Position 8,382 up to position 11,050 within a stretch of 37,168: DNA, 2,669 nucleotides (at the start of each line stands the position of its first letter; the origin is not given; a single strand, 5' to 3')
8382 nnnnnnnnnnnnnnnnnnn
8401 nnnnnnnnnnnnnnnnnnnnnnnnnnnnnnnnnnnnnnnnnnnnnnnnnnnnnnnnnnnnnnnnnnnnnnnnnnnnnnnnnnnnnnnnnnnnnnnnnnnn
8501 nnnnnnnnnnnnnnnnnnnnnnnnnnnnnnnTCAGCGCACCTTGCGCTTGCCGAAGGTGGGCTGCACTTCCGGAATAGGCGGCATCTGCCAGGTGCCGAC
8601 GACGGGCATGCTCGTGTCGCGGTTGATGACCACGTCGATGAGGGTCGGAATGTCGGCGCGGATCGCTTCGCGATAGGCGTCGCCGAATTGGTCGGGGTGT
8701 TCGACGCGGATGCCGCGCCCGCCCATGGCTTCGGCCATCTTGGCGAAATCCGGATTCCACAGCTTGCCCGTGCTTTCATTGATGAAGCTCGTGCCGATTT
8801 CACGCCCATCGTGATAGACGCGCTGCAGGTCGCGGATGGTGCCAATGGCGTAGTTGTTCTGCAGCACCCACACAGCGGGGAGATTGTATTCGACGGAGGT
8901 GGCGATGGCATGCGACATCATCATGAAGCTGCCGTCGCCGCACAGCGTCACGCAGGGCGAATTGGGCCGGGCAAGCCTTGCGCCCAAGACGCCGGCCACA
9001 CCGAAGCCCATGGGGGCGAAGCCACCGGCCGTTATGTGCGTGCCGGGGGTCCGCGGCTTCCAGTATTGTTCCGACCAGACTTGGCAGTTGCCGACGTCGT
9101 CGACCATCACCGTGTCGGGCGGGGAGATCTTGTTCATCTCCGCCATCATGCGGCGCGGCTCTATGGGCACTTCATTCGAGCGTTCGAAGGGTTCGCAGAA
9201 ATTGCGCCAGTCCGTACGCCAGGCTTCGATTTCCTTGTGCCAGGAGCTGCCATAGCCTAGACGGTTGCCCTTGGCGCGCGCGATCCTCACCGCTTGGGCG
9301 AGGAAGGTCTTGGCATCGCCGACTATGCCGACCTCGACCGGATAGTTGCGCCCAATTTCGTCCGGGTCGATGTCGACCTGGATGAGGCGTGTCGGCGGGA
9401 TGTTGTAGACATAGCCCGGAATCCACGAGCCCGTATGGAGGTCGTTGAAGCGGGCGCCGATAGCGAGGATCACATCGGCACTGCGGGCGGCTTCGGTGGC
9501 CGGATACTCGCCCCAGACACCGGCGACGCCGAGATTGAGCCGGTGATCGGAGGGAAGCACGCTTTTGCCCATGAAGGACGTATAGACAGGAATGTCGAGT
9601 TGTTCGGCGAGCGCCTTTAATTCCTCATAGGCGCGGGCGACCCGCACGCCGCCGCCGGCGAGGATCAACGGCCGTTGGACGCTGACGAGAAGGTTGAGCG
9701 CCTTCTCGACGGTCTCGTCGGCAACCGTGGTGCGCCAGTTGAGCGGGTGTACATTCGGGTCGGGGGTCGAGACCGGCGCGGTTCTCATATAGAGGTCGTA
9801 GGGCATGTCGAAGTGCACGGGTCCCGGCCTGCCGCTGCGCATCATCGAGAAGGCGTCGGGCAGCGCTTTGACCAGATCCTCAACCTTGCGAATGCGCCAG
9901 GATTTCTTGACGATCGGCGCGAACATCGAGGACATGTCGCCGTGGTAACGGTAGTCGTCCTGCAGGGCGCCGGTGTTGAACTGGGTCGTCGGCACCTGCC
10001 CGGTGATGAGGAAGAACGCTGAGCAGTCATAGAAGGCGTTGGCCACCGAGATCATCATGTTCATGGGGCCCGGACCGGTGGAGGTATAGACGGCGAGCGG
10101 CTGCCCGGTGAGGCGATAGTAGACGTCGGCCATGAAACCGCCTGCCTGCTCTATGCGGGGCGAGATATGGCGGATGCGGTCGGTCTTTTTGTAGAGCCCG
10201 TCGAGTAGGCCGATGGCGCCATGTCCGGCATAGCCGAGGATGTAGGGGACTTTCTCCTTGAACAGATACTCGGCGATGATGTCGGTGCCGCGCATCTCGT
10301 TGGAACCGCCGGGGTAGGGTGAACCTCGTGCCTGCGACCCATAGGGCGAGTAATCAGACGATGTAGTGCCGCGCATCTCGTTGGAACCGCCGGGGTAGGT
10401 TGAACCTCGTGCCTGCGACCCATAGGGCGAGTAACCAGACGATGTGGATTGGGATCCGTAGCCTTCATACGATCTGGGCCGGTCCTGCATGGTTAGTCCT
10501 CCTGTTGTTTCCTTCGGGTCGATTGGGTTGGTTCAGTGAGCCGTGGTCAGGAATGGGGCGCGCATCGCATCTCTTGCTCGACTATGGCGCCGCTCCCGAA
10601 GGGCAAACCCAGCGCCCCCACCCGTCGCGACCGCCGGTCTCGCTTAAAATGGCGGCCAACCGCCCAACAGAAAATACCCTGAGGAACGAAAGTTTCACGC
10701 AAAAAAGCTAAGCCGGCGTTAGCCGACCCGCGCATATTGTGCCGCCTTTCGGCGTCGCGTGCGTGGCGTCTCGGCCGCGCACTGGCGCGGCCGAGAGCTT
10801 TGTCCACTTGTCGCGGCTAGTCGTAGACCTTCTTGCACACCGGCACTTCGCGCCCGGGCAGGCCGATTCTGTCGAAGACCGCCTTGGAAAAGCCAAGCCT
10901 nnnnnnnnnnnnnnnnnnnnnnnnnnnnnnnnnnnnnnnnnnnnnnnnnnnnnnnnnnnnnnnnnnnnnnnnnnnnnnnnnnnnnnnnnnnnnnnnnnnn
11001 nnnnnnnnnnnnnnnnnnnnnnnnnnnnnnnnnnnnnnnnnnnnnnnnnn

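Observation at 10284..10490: TPP-dependent enzyme with an S/Y/G-rich, FUS-like low-complexity N-terminal extension built from an 81-bp tandem duplication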

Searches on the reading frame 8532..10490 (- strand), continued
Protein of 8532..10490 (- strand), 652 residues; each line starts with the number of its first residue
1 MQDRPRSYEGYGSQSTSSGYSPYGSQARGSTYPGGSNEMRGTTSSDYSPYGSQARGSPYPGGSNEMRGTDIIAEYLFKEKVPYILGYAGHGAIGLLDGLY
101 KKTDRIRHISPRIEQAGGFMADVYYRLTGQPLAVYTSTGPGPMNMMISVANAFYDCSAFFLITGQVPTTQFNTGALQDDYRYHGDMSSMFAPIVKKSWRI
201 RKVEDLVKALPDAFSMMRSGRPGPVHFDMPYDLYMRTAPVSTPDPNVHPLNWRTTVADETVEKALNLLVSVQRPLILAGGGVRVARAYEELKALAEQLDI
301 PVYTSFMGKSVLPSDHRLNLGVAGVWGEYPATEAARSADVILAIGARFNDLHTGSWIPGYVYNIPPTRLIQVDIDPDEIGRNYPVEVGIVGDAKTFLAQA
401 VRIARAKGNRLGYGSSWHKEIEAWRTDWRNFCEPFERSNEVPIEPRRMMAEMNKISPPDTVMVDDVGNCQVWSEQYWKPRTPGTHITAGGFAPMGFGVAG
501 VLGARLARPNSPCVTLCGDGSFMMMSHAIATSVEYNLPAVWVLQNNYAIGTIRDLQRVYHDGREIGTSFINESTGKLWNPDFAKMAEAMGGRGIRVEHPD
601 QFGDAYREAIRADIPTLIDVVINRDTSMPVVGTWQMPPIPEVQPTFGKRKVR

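Call 41: find_encoding_contigs(protein=P0049, flank=6000, max_places=4)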
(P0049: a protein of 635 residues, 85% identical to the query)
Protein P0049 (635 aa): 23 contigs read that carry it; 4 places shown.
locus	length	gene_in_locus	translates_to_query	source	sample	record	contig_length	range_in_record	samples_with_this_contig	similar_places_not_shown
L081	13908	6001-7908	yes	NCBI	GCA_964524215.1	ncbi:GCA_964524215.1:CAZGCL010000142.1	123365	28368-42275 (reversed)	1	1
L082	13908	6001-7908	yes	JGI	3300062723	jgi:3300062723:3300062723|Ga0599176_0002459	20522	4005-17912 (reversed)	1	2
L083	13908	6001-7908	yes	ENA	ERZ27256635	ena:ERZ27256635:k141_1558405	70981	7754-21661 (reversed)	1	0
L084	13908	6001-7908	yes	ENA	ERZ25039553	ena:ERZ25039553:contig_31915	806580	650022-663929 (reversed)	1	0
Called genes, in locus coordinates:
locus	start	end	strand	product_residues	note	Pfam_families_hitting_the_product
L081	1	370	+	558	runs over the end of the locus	PF01315:Ald_Xan_dh_C, PF02738:MoCoBD_1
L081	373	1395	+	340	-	PF20256:MoCoBD_2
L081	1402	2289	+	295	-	PF00004:AAA, PF07726:AAA_3 (faint), PF07728:AAA_5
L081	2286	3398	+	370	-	PF05762:VWA_CoxE, PF13519:VWA_2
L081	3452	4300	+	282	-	PF00753:Lactamase_B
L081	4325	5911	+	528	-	PF08450:SGL, PF01436:NHL (faint), PF00857:Isochorismatase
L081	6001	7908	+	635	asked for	PF02776:TPP_enzyme_N, PF00205:TPP_enzyme_M, PF02775:TPP_enzyme_C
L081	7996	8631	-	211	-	PF02798:GST_N, PF13417:GST_N_3, PF13409:GST_N_2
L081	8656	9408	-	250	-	PF00106:adh_short, PF08659:KR (weak), PF13561:adh_short_C2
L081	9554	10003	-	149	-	-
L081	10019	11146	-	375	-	PF01594:AI-2E_transport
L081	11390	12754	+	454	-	PF08448:PAS_4, PF13188:PAS_8, PF13426:PAS_9, PF00989:PAS, PF08448:PAS_4, PF13426:PAS_9, PF08447:PAS_3, PF07536:HWE_HK, +3 more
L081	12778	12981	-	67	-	PF20106:DUF6496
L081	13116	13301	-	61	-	-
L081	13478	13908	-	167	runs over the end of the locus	PF05974:DUF892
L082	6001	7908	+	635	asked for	PF02776:TPP_enzyme_N, PF00205:TPP_enzyme_M, PF02775:TPP_enzyme_C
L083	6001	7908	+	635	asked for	PF02776:TPP_enzyme_N, PF00205:TPP_enzyme_M, PF02775:TPP_enzyme_C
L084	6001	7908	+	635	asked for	PF02776:TPP_enzyme_N, PF00205:TPP_enzyme_M, PF02775:TPP_enzyme_C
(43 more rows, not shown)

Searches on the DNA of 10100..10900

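Call 44: search_rna_families(source=window, start=10100, end=10900, threshold=evalue, max_evalue=1)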
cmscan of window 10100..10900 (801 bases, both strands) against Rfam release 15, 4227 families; matches with E-value up to 1: 0.
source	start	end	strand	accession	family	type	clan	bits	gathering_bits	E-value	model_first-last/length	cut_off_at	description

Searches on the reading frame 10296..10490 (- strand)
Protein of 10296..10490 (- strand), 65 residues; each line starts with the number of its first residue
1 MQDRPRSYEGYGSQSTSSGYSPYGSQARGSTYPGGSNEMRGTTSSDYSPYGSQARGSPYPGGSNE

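Call 37: search_protein_representatives(protein=window:10296-10490:-)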
Query: 65 residues. Proteins with E-value up to 0.001 (for the whole library): 10; up to 1e-10: 1; up to 1e-30: 0. The best 10 are listed.
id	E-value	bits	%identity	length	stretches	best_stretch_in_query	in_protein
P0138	6.0e-12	61.7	65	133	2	1-65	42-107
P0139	3.4e-09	53.0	56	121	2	1-65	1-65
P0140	1.8e-08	50.7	57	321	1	1-65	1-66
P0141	7.3e-07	45.7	68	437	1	1-41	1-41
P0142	9.1e-07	45.3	61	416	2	1-37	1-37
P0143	1.0e-06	45.2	64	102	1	1-42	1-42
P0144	7.8e-06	42.4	38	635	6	18-50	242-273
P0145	7.0e-05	39.4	62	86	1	1-42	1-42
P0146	8.7e-04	36.0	37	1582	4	6-33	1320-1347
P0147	9.5e-04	35.8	31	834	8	17-58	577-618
